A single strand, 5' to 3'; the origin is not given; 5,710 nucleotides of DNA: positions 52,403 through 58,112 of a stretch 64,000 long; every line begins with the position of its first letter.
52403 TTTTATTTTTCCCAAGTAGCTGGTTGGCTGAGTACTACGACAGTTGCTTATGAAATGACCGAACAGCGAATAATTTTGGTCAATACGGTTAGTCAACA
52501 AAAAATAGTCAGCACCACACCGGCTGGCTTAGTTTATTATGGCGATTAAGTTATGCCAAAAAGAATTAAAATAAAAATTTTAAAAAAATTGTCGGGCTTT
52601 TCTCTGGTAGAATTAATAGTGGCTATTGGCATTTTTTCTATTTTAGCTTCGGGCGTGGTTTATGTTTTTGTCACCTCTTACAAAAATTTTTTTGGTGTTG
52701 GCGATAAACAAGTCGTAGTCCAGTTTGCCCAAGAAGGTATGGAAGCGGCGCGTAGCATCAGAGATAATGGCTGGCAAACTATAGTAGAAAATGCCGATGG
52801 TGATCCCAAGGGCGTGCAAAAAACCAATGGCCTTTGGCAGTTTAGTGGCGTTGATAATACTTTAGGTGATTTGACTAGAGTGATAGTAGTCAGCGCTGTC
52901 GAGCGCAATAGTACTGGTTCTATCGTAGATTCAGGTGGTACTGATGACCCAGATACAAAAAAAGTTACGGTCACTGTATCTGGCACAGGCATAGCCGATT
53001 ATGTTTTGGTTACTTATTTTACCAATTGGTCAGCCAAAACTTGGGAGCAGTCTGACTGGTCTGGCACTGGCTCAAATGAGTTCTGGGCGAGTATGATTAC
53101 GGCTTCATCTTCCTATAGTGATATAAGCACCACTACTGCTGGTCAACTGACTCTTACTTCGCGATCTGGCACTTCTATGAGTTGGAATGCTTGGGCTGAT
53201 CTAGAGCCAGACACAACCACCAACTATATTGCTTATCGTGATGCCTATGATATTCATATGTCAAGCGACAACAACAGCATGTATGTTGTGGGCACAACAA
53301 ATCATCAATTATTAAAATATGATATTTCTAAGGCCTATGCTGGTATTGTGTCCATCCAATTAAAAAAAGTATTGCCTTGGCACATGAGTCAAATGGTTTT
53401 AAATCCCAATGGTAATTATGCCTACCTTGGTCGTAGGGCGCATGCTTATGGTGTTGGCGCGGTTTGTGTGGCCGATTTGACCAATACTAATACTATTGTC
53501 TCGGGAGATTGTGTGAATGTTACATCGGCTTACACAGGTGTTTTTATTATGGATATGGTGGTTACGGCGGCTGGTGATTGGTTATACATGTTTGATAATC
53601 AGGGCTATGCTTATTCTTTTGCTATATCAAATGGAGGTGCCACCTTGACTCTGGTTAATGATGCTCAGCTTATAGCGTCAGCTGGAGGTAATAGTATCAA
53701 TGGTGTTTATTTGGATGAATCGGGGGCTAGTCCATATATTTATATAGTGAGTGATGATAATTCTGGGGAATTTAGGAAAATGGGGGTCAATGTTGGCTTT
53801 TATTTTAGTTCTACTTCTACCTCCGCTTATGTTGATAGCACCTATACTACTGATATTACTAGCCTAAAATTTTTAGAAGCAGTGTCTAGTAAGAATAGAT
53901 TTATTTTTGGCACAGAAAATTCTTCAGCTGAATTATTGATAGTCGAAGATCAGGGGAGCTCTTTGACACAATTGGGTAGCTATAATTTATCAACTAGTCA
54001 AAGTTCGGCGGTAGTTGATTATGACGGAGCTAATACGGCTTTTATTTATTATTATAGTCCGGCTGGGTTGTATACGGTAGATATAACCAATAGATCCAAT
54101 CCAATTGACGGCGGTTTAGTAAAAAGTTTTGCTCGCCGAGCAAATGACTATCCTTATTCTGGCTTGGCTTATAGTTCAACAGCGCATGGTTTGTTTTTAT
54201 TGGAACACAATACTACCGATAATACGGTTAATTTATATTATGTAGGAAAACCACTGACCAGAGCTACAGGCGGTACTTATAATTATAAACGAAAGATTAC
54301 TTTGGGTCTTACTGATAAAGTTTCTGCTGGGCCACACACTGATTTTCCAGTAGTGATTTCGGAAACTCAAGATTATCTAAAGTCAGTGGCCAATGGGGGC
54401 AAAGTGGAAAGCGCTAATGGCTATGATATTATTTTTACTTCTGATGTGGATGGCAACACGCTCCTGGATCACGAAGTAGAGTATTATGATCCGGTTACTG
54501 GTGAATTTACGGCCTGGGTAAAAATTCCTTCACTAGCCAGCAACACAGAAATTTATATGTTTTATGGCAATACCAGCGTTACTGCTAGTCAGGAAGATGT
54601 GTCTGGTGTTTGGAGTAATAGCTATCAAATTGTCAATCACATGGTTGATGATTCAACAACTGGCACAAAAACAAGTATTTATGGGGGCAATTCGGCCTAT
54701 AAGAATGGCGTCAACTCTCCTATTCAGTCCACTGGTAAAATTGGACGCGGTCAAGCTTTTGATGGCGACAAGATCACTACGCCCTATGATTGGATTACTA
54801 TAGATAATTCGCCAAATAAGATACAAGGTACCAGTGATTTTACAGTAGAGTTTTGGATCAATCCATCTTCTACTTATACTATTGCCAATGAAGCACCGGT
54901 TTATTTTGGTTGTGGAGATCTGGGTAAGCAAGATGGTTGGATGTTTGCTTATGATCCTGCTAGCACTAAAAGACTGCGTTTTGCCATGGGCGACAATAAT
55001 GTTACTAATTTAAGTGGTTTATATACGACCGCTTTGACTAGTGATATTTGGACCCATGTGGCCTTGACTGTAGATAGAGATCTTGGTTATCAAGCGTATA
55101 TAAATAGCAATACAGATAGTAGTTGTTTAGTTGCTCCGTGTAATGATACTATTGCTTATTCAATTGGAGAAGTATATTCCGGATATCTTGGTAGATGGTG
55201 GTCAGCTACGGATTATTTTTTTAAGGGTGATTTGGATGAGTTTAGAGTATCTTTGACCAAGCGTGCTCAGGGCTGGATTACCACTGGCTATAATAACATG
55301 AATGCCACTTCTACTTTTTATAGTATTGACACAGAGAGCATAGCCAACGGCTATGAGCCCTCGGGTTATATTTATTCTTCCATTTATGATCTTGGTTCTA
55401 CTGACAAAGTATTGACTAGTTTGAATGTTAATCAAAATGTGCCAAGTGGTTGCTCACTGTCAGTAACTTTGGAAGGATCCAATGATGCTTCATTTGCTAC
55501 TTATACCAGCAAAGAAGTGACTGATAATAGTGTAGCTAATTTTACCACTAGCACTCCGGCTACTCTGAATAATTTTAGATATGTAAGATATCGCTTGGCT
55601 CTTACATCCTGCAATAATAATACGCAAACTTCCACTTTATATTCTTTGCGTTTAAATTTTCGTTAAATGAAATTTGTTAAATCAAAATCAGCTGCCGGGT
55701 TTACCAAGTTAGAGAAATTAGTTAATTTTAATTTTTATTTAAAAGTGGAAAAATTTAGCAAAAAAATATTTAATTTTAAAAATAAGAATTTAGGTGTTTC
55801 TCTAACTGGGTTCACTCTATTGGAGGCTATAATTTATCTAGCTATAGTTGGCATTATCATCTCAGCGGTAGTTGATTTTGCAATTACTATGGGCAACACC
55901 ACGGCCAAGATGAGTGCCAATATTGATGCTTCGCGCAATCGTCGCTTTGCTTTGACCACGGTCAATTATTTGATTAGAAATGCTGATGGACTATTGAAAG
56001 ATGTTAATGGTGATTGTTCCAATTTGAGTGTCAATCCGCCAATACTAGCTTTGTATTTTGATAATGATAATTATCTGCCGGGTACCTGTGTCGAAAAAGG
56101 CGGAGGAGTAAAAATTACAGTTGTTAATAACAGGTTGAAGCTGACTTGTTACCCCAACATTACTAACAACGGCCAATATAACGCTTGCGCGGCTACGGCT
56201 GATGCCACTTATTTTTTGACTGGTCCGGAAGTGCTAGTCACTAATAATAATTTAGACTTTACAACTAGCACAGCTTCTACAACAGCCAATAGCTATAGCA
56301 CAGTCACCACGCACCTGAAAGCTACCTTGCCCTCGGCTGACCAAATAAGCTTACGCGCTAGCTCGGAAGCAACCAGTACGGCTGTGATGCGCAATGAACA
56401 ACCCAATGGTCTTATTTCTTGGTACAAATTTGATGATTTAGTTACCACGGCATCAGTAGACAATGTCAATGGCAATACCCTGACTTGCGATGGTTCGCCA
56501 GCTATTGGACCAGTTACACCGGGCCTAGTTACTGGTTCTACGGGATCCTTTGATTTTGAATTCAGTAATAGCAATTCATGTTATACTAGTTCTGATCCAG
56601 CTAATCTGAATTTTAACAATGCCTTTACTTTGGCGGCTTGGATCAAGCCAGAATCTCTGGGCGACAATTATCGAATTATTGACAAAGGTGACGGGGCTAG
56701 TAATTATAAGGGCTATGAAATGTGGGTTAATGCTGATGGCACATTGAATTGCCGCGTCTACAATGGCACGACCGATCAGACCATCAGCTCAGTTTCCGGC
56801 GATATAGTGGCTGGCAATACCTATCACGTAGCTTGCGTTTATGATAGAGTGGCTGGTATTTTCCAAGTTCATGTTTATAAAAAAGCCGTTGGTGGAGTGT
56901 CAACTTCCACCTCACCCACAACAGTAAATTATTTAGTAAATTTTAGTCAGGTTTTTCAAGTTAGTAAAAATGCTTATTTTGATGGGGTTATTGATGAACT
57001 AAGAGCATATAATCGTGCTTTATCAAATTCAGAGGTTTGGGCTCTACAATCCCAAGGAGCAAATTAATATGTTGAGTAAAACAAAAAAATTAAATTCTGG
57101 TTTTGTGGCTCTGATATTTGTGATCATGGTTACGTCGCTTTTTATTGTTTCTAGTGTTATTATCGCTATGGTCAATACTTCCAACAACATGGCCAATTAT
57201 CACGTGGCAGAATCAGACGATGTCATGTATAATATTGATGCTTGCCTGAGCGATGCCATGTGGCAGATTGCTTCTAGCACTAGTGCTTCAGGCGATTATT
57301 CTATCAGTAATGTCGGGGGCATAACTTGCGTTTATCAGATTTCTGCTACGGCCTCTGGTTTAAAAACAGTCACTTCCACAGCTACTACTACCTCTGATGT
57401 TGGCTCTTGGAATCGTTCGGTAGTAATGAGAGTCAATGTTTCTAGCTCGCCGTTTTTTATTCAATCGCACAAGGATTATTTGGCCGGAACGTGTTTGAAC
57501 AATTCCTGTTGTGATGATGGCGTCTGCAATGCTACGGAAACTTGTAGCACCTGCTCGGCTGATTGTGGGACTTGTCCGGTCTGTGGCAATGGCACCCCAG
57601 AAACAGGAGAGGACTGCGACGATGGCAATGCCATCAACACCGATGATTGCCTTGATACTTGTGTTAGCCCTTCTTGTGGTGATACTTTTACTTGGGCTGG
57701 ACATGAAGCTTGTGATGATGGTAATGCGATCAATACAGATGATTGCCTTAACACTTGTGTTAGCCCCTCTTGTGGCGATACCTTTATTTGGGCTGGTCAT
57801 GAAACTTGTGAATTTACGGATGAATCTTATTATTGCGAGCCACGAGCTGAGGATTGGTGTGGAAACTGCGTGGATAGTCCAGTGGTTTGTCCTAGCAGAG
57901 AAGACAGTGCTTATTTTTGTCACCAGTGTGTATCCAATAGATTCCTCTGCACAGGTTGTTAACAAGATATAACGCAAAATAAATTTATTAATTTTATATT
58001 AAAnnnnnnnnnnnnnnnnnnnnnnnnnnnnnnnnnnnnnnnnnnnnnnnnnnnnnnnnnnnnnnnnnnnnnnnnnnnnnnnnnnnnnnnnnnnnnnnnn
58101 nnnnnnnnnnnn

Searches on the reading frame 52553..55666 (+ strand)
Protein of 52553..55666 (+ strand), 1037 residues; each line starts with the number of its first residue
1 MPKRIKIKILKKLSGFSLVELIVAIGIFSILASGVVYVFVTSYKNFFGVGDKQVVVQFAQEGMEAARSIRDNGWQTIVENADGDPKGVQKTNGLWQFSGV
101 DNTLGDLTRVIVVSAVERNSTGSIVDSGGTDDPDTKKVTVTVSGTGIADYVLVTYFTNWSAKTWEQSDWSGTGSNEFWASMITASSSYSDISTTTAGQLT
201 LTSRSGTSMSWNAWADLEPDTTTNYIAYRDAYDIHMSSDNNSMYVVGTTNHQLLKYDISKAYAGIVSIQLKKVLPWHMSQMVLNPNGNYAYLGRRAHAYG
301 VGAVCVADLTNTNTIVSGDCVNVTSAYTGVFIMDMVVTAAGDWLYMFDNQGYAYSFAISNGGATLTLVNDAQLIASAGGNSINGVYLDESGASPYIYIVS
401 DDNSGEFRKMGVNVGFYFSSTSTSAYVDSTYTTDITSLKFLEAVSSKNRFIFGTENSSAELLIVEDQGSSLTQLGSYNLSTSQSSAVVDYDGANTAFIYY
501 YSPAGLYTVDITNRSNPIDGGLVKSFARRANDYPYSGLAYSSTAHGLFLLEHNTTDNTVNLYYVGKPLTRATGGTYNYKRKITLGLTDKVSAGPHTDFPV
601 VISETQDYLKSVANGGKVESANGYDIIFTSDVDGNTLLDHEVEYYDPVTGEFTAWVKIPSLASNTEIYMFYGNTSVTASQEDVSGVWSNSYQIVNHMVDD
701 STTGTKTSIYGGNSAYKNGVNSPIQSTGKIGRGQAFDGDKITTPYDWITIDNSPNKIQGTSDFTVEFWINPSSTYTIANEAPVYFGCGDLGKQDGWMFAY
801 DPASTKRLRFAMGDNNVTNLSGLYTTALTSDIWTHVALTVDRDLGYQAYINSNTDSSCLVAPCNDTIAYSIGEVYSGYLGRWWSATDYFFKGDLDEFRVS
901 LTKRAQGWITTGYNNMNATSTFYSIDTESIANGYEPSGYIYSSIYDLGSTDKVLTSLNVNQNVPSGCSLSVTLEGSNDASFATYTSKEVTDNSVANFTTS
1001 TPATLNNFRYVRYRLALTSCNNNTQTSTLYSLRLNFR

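Call 3: search_protein_families(library=pfam, proteins=[window:52553-55666:+], max_evalue=0.01)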
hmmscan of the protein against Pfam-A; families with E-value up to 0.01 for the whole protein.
window:52553-55666:+ (1037 aa): 3 families
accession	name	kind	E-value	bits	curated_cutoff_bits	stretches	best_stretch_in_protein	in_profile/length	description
PF13385.13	Laminin_G_3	-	1e-13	52.1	27.6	1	745-900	4-141/151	Concanavalin A-like lectin/glucanases superfamily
PF10102.14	DUF2341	-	4.9e-09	37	23.4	1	623-682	2-60/84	Domain of unknown function (DUF2341)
PF07963.17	N_methyl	-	7.3e-06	25.8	21.2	1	12-35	3-26/27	Prokaryotic N-terminal methylation motif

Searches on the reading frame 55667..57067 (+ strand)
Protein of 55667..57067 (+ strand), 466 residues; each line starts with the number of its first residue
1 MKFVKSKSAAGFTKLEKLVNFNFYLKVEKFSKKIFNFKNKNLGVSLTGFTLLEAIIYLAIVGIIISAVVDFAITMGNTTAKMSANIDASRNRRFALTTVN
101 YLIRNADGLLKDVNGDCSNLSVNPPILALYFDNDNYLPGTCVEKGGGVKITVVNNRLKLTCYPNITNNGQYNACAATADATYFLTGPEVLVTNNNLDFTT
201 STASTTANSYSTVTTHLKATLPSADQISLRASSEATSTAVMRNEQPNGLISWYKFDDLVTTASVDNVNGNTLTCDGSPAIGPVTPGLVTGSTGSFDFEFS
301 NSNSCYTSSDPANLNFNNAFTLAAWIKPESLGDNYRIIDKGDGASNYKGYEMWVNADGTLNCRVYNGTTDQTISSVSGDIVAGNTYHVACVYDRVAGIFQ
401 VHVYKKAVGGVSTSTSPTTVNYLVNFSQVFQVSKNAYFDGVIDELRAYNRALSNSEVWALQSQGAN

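Call 3: search_protein_families(library=pfam, proteins=[window:55667-57067:+], max_evalue=0.01)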
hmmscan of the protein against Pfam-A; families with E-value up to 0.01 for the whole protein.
window:55667-57067:+ (466 aa): 2 families
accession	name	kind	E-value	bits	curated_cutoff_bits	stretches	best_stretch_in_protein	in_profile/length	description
PF13385.13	Laminin_G_3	-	1.8e-23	83.8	27.6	1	306-457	6-150/151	Concanavalin A-like lectin/glucanases superfamily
PF07963.17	N_methyl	-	0.0066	16.4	21.2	1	48-68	6-26/27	Prokaryotic N-terminal methylation motif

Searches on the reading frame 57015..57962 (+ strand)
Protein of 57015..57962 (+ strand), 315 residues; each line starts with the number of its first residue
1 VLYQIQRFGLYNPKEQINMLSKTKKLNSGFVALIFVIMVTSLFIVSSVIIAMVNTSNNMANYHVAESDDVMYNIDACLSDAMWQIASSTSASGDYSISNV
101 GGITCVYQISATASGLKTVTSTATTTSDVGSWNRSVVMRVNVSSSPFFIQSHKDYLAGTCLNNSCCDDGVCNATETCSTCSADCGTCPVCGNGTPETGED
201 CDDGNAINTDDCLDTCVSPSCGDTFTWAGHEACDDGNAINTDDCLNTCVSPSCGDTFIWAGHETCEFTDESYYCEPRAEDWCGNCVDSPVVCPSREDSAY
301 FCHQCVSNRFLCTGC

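Call 27: search_protein_families(library=pfam, proteins=[window:57015-57962:+], max_evalue=0.001)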
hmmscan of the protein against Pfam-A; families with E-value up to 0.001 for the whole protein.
window:57015-57962:+ (315 aa): 1 family
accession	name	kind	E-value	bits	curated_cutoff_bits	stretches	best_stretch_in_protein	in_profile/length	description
PF13948.11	DUF4215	-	0.00026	21.6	27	1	215-248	16-46/47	Domain of unknown function (DUF4215)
